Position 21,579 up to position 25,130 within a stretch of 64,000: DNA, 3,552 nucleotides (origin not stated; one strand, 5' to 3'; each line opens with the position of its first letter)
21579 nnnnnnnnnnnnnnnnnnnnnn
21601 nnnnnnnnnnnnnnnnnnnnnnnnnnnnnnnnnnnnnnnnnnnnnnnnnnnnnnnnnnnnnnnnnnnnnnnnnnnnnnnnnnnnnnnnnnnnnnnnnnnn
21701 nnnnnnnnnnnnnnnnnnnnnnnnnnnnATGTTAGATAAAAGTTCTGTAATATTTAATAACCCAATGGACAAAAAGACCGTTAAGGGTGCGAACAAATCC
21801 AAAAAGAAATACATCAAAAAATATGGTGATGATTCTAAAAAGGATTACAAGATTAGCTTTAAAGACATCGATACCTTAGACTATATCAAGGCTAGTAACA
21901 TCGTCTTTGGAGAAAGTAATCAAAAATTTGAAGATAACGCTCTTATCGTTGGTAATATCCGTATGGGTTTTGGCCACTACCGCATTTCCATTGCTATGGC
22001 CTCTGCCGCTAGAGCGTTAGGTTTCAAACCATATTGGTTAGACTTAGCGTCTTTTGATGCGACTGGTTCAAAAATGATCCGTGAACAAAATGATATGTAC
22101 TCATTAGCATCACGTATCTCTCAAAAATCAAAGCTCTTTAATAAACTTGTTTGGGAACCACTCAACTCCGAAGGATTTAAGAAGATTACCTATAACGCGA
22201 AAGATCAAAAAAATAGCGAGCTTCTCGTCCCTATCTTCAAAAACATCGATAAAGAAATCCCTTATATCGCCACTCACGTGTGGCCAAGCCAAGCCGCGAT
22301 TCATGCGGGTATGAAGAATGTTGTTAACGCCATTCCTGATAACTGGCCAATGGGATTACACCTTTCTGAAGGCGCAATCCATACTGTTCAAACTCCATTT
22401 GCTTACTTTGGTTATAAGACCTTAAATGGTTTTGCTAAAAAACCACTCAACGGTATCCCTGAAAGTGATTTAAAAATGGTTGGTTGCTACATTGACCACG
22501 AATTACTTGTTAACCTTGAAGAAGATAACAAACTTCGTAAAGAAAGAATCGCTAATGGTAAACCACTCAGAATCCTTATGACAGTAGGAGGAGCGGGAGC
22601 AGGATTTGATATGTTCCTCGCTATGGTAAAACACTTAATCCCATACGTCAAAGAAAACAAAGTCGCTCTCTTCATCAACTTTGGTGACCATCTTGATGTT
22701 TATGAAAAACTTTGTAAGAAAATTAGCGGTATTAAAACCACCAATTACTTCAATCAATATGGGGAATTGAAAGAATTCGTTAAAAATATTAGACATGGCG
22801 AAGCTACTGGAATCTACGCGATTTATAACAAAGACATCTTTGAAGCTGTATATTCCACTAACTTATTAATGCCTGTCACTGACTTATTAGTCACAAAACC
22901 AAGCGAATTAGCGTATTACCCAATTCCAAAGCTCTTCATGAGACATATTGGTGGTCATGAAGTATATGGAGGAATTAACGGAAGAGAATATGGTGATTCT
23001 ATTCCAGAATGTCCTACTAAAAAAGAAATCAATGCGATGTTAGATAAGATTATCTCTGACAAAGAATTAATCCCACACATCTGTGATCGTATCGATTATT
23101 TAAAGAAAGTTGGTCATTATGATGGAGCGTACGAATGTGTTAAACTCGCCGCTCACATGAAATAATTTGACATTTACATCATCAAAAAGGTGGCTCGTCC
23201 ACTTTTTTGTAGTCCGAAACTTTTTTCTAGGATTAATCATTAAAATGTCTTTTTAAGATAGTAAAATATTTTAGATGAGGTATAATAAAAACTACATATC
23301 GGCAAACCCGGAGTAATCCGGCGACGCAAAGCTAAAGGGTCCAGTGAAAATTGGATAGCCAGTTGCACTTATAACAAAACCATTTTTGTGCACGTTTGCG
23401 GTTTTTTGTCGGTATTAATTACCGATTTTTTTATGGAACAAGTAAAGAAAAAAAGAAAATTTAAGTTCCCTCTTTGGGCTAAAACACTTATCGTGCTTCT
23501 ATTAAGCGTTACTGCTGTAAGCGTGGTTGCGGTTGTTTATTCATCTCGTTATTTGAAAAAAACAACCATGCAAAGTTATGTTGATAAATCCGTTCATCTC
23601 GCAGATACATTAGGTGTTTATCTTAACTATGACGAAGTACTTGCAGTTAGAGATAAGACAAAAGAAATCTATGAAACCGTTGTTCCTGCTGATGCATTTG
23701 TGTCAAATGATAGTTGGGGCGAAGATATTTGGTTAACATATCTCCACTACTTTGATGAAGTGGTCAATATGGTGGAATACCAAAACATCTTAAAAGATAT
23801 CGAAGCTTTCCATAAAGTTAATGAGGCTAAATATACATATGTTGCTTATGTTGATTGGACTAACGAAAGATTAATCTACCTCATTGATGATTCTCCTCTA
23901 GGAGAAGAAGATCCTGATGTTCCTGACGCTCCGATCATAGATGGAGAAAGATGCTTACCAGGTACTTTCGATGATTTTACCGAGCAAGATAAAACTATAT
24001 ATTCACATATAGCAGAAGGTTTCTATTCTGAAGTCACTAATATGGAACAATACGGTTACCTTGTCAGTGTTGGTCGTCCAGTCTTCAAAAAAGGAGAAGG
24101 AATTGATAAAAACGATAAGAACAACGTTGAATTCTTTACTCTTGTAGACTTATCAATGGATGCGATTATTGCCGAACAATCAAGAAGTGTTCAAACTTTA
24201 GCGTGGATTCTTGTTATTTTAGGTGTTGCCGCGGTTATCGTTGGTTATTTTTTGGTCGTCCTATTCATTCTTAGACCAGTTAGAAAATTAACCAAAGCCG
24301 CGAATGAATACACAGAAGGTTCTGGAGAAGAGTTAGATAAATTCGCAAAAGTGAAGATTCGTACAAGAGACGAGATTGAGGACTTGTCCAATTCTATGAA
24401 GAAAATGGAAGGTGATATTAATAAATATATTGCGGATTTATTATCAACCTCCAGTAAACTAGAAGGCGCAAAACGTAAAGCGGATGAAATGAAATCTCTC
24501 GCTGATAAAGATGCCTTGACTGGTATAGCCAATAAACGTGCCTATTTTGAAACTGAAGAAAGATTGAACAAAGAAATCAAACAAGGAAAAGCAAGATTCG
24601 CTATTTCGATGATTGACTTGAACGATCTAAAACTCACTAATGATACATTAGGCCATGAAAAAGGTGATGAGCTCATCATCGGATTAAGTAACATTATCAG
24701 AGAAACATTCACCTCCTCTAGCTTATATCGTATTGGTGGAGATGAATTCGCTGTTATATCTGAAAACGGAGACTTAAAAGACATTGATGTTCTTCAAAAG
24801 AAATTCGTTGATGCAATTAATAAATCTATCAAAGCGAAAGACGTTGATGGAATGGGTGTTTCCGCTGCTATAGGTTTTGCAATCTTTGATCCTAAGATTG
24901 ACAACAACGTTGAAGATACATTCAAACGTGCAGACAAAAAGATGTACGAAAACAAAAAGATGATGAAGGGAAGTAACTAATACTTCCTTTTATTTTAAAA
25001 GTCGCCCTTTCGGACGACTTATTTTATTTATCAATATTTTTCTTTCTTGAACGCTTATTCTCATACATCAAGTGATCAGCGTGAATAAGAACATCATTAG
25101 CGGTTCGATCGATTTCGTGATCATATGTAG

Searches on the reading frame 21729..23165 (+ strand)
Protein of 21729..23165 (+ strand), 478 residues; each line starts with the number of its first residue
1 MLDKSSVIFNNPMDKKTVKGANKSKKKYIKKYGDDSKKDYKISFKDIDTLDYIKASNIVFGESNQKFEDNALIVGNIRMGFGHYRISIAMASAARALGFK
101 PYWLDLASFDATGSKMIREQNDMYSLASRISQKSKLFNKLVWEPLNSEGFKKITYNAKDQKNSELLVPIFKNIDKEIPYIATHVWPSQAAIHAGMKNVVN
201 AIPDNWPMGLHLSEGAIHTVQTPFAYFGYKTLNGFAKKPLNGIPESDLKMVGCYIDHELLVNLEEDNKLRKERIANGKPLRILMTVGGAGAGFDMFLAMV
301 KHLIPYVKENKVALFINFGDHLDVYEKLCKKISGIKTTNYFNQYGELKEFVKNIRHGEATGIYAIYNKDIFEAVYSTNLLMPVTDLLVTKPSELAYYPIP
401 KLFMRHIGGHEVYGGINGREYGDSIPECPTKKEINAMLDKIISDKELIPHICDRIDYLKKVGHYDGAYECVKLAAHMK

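Call 66: search_protein_families(library=pfam, proteins=[window:21729-23165:+], max_evalue=0.00001)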
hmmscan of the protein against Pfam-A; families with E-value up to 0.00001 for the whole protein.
window:21729-23165:+ (478 aa): 2 families
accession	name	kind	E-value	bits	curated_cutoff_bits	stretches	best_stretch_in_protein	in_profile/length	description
PF22052.2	DUF6937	-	2.4e-110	367.7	27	1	7-231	1-228/228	Domain of unknown function (DUF6937)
PF22053.2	DUF6938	-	9.7e-85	284.4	27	1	243-474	1-235/236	Domain of unknown function (DUF6938)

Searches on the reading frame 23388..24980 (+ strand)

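Call 66: search_protein_families(library=pfam, proteins=[window:23388-24980:+], max_evalue=0.00001)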
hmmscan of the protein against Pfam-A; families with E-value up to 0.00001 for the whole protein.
window:23388-24980:+ (530 aa): 1 family
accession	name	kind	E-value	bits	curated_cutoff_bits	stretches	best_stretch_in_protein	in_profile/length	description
PF00990.26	GGDEF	-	2.5e-26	92.8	23.8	1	373-527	2-159/161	Diguanylate cyclase, GGDEF domain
